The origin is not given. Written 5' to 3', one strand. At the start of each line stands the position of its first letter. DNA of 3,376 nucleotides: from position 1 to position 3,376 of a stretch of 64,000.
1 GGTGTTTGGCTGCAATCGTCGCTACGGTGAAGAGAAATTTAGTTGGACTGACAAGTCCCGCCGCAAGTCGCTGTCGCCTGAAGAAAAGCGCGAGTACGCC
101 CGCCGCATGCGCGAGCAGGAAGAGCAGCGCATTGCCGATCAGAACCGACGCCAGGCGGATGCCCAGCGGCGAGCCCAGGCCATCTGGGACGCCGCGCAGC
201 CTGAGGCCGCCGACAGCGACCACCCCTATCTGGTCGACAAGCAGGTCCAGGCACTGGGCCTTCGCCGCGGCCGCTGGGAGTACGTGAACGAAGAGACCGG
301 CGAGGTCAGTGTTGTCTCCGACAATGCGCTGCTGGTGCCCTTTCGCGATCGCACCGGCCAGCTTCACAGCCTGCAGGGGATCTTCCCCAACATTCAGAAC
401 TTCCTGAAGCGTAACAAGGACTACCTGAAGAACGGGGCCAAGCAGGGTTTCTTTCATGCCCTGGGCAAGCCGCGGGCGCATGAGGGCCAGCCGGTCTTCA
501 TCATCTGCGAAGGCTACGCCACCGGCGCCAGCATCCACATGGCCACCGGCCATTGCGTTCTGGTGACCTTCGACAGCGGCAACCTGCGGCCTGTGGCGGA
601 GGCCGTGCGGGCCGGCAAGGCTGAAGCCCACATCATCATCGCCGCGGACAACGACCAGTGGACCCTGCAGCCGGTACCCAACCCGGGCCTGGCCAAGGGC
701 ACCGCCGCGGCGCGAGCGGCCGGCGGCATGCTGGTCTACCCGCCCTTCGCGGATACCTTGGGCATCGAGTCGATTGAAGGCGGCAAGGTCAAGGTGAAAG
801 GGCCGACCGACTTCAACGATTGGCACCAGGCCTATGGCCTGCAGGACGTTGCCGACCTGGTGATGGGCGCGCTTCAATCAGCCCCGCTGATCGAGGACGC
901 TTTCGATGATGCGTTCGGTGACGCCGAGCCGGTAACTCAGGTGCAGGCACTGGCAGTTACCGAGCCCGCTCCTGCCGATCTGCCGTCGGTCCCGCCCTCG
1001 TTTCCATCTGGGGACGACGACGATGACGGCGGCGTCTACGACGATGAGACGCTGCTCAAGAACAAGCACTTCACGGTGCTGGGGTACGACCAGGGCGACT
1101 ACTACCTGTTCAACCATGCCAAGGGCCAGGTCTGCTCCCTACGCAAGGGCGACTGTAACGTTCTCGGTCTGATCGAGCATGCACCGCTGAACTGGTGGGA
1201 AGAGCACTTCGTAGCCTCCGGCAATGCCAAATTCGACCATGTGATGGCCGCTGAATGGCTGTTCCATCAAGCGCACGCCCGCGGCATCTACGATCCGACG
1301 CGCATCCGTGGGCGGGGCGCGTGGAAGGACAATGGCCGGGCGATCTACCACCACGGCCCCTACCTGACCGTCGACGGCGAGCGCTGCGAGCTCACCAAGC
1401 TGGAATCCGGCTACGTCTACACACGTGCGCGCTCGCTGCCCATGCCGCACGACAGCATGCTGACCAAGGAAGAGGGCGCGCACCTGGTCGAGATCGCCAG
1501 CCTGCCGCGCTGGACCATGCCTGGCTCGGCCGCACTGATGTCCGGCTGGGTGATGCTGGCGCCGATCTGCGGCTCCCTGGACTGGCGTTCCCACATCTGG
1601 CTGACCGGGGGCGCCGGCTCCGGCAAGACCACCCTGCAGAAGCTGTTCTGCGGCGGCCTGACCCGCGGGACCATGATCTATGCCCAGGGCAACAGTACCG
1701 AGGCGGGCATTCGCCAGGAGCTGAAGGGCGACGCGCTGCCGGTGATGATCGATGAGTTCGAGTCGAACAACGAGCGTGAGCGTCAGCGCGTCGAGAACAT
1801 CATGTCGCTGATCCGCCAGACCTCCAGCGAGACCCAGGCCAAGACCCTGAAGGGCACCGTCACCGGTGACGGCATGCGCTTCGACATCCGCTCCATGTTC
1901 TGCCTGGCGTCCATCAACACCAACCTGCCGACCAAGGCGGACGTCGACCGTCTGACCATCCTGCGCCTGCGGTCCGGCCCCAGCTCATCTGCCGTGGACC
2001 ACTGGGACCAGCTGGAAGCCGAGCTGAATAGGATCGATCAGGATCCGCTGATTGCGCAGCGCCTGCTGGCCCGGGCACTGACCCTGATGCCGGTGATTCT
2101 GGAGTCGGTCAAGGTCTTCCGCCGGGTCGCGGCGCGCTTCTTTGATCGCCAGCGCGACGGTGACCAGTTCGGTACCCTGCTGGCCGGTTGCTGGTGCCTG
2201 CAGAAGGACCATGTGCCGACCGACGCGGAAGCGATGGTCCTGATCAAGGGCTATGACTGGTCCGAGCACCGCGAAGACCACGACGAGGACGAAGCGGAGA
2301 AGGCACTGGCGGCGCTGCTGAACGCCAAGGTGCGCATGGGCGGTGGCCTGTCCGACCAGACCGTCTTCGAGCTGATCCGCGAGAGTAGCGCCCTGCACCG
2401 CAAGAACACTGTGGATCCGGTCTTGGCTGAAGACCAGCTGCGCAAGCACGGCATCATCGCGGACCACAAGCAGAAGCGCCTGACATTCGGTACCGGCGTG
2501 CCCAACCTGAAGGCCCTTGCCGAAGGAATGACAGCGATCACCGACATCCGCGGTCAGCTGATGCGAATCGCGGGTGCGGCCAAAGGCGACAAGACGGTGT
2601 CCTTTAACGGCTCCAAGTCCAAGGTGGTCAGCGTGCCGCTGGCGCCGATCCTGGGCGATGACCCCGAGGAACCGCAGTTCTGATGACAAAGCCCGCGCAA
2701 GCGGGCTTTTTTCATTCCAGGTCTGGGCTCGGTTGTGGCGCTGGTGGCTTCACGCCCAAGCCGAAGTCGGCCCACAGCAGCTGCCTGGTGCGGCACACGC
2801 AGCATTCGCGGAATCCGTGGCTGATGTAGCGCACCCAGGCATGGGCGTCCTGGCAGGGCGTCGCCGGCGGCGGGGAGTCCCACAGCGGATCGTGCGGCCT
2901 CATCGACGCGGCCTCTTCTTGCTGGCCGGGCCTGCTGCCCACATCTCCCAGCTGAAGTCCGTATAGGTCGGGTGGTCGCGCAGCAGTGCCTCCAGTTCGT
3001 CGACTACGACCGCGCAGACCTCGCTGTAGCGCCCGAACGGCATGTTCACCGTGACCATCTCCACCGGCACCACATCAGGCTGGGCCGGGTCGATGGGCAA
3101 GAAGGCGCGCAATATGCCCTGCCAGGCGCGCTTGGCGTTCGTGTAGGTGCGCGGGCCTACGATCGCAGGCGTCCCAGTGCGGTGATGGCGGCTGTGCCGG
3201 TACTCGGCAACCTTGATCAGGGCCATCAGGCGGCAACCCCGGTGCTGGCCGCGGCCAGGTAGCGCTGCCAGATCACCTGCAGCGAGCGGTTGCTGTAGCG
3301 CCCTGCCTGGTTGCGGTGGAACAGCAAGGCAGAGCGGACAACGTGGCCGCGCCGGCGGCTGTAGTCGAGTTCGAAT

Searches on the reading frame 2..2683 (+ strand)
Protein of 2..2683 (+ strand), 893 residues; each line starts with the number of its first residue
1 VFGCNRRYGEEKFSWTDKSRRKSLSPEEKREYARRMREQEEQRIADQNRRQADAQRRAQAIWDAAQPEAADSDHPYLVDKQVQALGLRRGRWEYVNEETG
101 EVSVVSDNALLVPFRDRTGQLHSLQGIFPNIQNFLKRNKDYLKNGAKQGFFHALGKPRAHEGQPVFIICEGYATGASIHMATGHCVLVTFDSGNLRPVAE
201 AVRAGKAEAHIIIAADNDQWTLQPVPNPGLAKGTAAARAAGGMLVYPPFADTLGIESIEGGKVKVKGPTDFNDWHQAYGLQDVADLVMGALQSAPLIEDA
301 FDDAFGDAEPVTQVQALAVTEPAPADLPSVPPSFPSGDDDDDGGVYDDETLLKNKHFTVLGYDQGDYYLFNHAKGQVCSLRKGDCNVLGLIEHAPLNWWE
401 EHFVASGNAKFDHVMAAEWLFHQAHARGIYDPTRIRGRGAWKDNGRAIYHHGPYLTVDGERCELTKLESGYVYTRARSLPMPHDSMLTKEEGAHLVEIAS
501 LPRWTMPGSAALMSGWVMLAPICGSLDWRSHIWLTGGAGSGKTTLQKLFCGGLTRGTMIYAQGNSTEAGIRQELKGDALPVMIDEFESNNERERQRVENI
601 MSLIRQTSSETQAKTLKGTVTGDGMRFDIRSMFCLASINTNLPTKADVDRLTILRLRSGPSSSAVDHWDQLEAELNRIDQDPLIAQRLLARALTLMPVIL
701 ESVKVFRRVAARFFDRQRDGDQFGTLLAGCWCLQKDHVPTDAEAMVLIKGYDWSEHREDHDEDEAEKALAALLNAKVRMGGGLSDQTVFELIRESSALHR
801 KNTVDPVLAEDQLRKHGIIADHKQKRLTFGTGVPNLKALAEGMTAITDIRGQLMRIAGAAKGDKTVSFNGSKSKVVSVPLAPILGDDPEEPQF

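Call 12: search_protein_families(library=pfam, proteins=[window:2-2683:+], max_evalue=0.01)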
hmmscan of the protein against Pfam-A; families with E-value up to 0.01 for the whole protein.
window:2-2683:+ (893 aa): 5 families
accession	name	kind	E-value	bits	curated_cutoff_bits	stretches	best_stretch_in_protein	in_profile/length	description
PF13362.12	Toprim_3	-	1.5e-09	38.6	27.2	1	166-240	2-67/95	Toprim domain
PF13662.12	Toprim_4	-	3.8e-05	24.3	25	1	166-237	3-67/85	Toprim domain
PF13476.12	AAA_23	-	0.0019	19.3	27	1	535-651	25-144/201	AAA domain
PF01751.28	Toprim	-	0.0032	18.1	23.1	1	167-219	3-67/96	Toprim domain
PF00005.33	ABC_tran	-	0.0037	18.3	25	1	531-578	13-61/137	ABC transporter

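Call 37: search_protein_families(library=phrogs, proteins=[window:2-2683:+], max_evalue=0.00001)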
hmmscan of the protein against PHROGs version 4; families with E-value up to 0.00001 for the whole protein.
window:2-2683:+ (893 aa): 7 families
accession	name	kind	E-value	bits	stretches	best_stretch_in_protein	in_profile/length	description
phrog_35358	-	DNA, RNA and nucleotide metabolism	3.4e-253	843.9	1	1-891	59-953/968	DNA primase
phrog_2249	-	DNA, RNA and nucleotide metabolism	2.6e-71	242.4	1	20-294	86-326/802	DNA primase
phrog_21086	-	unknown function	1e-49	170.7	1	409-885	122-604/617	-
phrog_4913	-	DNA, RNA and nucleotide metabolism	2.6e-26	92.7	1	15-284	124-372/1290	replication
phrog_510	-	DNA, RNA and nucleotide metabolism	1.6e-20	74.4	1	26-287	105-357/667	DNA primase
phrog_25777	-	DNA, RNA and nucleotide metabolism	2.5e-10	40.1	1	35-248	136-327/907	DNA primase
phrog_1139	-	DNA, RNA and nucleotide metabolism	7.6e-09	35.1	0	131-231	143-233/895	DNA primase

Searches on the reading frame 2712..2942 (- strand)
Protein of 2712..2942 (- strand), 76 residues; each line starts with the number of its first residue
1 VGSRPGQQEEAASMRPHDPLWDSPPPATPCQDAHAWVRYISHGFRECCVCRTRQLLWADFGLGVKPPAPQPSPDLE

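Call 34: search_protein_families(library=pfam, alignment_id=A1, max_evalue=0.001)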
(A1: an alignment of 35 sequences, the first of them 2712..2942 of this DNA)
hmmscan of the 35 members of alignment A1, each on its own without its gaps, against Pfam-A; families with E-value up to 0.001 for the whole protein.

A. member 1, window:2712-2942:- (76 aa): 0 families

B. families by the number of members that match (of 35 scanned): 8 families
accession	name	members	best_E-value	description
PF25680.1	Mom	1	1.6e-54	Mom protein family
PF01145.31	Band_7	1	1e-30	SPFH domain / Band 7 family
PF09907.15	HigB_toxin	1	1.4e-19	HigB_toxin, RelE-like toxic component of a toxin-antitoxin system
PF00149.33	Metallophos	1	1e-16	Calcineurin-like phosphoesterase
PF24751.1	DUF7696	1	9.2e-11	Family of unknown function (DUF7696)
PF10765.14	Phage_P22_NinX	1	8e-08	Bacteriophage P22, NinX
PF12850.12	Metallophos_2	1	3.2e-06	Calcineurin-like phosphoesterase superfamily domain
PF20720.3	nSTAND3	1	0.00054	Novel STAND NTPase 3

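Call 35: search_protein_families(library=phrogs, alignment_id=A1, max_evalue=0.00001)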
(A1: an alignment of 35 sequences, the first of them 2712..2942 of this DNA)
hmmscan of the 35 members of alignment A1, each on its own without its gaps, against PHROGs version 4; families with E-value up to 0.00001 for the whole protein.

A. member 1, window:2712-2942:- (76 aa): 0 families

B. families by the number of members that match (of 35 scanned): 33 families (the first 25 are shown)
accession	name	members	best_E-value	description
phrog_246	-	1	7.4e-71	NinI-like serine-threonine phosphatase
phrog_37671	-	1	2.7e-55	-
phrog_200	-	1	9.9e-52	lipoprotein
phrog_1384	-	1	2.3e-47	Mom-like DNA modification protein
phrog_498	-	1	1.1e-44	DNA methyltransferase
phrog_620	-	1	5.5e-44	ParB-like partition protein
phrog_15396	-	1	1.7e-41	ParB-like partition nuclease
phrog_6026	-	1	3e-31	-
phrog_4389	-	1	3.8e-26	-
phrog_9096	-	1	6.3e-21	-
phrog_26831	-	1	2.5e-20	-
phrog_930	-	1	1.6e-17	ParB-like partition protein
phrog_5734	-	1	2.8e-16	-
phrog_9353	-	1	2.3e-15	-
phrog_20114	-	1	7.2e-15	phosphoesterase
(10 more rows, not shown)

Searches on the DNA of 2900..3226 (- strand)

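Call 91: search_rna_families(source=L056, start=11000, end=14000, threshold=evalue, max_evalue=5)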
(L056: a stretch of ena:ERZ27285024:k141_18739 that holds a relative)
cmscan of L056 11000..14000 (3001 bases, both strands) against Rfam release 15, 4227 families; matches with E-value up to 5: 4.
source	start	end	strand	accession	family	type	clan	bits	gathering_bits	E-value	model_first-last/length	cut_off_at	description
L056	12030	12159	+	RF02206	WT1-AS_4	Gene; lncRNA;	-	20.4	60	0.54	1-134/134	no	WT1 antisense RNA conserved region 4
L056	13846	13935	-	RF01383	GRIK4_3p_UTR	Gene;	-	18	38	2.6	1-94/94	no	GRIK4 3 prime UTR element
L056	13206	13250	-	RF03975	mir-5881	Gene; miRNA;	-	17.6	87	1.9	1-67/67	no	mir-5881 microRNA precursor family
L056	13051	13131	+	RF04005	mir-4599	Gene; miRNA;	-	17.4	100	1.9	1-82/82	no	mir-4599 microRNA precursor family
